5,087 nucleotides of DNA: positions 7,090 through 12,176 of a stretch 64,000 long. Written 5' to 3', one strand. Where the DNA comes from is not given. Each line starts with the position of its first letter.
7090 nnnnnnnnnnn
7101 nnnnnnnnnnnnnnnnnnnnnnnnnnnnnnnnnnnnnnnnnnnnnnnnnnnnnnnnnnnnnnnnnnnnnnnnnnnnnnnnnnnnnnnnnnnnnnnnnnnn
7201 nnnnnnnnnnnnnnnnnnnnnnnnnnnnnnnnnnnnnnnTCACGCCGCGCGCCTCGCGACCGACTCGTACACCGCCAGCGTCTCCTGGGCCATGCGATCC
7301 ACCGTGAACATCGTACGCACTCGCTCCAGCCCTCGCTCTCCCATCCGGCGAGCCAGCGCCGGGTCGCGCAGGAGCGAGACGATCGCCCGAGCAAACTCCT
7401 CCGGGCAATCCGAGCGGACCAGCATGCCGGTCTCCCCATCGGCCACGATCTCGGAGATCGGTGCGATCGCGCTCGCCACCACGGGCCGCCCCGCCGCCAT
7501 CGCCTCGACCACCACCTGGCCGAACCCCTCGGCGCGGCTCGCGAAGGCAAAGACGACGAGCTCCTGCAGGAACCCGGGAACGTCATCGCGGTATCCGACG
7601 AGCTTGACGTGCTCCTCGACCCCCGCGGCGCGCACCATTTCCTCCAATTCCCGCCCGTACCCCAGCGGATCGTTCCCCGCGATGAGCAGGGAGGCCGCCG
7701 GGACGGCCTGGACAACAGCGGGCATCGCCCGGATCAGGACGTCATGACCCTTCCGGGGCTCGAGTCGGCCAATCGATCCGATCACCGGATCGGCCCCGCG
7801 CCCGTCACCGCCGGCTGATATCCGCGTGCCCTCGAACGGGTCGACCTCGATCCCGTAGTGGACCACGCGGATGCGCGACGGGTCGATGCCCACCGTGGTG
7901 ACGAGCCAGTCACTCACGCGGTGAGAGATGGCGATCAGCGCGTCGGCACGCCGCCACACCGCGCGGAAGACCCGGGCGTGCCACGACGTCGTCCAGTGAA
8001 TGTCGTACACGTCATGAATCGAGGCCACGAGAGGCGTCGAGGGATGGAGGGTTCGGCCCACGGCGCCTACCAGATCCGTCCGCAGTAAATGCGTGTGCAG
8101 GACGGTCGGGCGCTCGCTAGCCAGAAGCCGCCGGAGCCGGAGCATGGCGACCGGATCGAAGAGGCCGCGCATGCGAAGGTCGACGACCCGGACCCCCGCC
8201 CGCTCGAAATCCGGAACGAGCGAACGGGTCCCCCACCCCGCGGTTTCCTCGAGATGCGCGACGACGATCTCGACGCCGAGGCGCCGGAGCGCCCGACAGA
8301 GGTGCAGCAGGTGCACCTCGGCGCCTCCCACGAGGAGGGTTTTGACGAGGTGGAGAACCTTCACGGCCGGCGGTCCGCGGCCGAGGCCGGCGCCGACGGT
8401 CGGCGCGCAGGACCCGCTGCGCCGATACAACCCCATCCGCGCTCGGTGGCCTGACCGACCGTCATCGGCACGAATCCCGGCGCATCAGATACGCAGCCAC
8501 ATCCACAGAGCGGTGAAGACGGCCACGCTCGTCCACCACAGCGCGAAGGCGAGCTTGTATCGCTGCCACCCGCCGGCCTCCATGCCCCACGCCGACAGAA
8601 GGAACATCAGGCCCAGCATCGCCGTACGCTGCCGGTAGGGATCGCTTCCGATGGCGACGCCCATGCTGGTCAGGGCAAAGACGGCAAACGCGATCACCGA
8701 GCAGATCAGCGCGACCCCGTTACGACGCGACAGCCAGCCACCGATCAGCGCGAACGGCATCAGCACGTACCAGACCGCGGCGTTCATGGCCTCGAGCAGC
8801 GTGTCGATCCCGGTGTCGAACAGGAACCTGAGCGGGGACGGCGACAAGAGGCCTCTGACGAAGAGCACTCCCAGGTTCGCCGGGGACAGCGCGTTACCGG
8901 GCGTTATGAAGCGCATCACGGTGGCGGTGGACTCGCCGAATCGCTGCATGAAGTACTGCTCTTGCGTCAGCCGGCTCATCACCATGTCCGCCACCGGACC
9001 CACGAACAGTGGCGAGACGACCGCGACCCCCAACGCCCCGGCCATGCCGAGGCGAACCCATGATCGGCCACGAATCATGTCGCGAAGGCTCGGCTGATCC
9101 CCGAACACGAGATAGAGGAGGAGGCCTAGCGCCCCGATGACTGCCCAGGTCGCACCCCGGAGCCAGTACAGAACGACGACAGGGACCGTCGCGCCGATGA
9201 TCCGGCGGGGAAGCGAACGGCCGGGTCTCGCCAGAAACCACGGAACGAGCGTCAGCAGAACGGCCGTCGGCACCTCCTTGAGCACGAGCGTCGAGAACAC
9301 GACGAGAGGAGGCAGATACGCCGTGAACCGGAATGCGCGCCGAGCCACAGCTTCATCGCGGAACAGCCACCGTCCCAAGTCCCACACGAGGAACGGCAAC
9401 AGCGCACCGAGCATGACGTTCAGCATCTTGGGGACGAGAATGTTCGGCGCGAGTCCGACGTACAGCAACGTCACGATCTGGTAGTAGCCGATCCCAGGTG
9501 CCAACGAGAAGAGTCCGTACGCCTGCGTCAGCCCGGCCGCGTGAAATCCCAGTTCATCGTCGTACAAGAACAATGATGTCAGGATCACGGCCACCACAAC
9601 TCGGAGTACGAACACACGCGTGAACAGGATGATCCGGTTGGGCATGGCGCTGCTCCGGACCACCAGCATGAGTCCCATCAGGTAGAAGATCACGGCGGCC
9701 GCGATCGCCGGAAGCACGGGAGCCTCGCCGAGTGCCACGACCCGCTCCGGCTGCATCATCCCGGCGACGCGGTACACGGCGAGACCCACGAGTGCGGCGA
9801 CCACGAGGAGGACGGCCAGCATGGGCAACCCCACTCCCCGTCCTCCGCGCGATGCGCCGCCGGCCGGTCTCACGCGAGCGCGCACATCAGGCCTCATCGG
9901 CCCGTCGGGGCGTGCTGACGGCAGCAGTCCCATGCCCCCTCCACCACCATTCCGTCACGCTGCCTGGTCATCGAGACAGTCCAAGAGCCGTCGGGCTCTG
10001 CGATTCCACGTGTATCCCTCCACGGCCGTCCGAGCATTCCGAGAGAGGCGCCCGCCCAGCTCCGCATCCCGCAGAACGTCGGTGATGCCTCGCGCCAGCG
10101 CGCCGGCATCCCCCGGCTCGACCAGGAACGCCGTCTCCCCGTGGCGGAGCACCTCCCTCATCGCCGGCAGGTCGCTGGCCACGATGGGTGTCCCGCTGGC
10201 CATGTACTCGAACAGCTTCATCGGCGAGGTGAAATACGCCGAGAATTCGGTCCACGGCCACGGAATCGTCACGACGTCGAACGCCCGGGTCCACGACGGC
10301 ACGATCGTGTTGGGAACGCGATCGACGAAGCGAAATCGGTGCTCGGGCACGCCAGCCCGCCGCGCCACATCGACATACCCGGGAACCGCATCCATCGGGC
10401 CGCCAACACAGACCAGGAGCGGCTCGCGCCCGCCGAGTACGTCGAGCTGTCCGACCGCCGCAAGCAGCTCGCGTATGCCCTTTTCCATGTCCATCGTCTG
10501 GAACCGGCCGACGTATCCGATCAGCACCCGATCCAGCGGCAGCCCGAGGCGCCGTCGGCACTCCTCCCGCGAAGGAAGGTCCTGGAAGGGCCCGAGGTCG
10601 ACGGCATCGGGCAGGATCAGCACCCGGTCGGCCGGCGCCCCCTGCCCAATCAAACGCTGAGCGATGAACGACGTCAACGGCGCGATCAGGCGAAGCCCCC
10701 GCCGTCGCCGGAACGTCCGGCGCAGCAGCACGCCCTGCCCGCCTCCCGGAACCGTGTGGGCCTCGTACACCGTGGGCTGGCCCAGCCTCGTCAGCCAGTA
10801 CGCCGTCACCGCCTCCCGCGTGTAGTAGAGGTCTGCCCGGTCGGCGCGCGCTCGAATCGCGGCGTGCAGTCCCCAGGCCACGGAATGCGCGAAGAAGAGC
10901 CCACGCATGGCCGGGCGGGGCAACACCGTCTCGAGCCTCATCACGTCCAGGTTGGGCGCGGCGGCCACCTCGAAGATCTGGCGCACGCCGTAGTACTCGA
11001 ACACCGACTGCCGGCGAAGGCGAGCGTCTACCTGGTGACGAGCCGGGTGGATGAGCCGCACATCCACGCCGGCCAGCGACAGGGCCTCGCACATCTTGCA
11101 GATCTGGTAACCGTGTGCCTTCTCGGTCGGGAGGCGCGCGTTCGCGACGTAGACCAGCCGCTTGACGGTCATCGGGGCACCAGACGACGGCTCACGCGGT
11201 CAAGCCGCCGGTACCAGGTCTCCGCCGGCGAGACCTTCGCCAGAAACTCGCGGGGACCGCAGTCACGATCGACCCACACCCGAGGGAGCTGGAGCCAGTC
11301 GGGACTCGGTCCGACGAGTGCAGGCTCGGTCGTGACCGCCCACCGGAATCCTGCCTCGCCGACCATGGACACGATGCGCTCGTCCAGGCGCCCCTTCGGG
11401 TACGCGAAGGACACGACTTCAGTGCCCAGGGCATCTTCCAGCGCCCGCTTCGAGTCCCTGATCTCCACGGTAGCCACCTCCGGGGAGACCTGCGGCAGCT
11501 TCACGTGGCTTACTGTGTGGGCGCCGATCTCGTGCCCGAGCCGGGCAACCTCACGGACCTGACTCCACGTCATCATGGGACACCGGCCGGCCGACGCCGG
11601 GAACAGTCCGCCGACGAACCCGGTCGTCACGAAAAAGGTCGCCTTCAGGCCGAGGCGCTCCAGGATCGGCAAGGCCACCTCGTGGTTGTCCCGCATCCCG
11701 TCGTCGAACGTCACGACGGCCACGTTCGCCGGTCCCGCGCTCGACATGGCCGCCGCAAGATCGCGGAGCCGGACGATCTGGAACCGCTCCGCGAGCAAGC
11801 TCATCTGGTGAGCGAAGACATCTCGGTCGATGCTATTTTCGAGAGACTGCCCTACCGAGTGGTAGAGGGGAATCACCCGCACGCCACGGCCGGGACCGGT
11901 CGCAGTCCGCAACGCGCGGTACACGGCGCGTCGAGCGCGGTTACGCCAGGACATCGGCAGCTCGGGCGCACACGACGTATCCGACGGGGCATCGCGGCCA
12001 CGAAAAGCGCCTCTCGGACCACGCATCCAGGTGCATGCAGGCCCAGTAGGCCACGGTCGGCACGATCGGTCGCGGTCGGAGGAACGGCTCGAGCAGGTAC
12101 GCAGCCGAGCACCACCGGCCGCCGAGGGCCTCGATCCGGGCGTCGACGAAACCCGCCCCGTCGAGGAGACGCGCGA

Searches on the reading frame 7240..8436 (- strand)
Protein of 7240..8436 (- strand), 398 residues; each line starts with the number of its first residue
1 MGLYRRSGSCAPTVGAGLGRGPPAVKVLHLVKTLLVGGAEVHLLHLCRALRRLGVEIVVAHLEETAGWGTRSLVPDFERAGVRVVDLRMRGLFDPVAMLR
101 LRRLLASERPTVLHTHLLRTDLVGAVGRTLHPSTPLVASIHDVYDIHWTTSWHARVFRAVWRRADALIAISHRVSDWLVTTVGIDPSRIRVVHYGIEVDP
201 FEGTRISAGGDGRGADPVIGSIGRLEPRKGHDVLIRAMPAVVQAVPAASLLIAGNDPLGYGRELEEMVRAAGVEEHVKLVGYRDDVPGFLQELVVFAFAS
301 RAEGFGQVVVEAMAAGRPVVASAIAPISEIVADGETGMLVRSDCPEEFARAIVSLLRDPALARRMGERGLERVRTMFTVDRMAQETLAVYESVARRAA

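Call 20: search_protein_families(library=pfam, proteins=[window:7240-8436:-], max_evalue=0.0001)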
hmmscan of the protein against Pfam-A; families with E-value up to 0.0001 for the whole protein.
window:7240-8436:- (398 aa): 7 families
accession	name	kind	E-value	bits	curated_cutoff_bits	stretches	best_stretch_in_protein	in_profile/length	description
PF13692.12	Glyco_trans_1_4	-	1.8e-38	132.4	27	1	217-358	2-142/142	Glycosyl transferases group 1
PF00534.26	Glycos_transf_1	-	6.1e-37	127.2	26.4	1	215-370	14-170/172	Glycosyl transferases group 1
PF13439.12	Glyco_transf_4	-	1.7e-26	93.7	28.5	1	36-199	1-169/170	Glycosyltransferase Family 4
PF13579.12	Glyco_trans_4_4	-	2.7e-22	80.2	29.7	1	37-195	1-158/158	Glycosyl transferase 4-like domain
PF20706.3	GT4-conflict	-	6.8e-12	45.5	26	1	152-365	135-364/385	Family 4 Glycosyltransferase in conflict systems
PF13524.12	Glyco_trans_1_2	-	4.7e-10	40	25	1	251-387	18-143/144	Glycosyl transferase-like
PF13477.12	Glyco_trans_4_2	-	7.5e-09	36.3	23.4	1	34-171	4-139/139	Glycosyl transferase 4-like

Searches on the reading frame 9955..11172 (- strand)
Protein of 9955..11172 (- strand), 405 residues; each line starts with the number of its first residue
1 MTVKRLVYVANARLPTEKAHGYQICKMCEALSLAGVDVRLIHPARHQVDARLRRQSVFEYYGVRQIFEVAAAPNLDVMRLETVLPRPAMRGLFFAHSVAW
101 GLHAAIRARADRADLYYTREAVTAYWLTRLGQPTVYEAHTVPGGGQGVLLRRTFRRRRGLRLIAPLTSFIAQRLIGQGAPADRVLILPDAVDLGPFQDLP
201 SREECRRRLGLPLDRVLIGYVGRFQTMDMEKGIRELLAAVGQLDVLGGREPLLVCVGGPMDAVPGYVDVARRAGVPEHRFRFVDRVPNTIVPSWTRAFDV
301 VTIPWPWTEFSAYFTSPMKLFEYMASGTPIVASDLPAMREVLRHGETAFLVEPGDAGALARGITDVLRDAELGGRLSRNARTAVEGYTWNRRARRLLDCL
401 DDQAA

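Call 20: search_protein_families(library=pfam, proteins=[window:9955-11172:-], max_evalue=0.0001)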
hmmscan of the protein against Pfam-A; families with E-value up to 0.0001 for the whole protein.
window:9955-11172:- (405 aa): 3 families
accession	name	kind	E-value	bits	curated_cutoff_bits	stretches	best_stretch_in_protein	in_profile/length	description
PF13692.12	Glyco_trans_1_4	-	1.2e-22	81.1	27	1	217-369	3-142/142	Glycosyl transferases group 1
PF00534.26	Glycos_transf_1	-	1.1e-18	67.7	26.4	1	202-381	2-170/172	Glycosyl transferases group 1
PF13524.12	Glyco_trans_1_2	-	3.6e-09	37.2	25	1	279-398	28-144/144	Glycosyl transferase-like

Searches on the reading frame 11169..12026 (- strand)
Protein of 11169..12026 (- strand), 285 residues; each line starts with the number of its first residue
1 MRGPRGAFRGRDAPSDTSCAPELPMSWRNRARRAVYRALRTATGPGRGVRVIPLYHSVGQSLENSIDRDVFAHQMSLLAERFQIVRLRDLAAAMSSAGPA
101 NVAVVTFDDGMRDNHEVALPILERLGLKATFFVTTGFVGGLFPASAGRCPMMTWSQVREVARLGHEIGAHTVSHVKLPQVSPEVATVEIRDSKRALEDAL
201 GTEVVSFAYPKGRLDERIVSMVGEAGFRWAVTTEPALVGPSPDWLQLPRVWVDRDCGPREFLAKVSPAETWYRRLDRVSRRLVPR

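Call 20: search_protein_families(library=pfam, proteins=[window:11169-12026:-], max_evalue=0.0001)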
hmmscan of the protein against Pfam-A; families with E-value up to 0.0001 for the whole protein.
window:11169-12026:- (285 aa): 1 family
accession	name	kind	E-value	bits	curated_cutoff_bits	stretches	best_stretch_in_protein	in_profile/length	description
PF01522.26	Polysacc_deac_1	-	5.6e-28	97.8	23.1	1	99-228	5-122/124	Polysaccharide deacetylase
